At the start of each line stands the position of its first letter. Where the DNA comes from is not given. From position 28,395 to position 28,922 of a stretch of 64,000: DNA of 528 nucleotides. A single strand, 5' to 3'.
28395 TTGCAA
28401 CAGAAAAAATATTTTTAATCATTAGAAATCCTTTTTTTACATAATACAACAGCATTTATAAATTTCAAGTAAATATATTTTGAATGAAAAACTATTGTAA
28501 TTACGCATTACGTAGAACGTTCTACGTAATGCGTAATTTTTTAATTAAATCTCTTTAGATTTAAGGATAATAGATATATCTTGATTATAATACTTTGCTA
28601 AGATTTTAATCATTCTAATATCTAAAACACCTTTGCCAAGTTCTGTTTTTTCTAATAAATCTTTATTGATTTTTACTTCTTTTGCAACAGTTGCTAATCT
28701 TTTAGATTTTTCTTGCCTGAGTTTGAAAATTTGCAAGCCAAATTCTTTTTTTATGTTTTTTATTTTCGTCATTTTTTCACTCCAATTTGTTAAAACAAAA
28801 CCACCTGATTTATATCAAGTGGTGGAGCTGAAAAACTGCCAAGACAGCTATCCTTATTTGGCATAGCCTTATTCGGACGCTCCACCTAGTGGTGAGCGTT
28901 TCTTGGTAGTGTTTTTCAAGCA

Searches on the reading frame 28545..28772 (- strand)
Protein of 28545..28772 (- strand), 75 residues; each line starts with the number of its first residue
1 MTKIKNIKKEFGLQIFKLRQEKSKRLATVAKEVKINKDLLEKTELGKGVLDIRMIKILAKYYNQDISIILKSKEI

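Call 38: search_protein_families(library=pfam, proteins=[window:28545-28772:-], max_evalue=1)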
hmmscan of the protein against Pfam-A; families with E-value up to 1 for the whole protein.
window:28545-28772:- (75 aa): 4 families
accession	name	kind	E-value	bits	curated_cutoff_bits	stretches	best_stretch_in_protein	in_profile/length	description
PF13560.12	HTH_31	-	0.00039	21.1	27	1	10-64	1-56/64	Helix-turn-helix domain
PF12844.13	HTH_19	-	0.0025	18.1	30.2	1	17-70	6-59/64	Helix-turn-helix domain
PF01381.28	HTH_3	-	0.023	15.2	23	1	17-67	3-53/55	Helix-turn-helix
PF13413.12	HTH_25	-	0.089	13.1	24.6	1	17-44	4-31/62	Helix-turn-helix domain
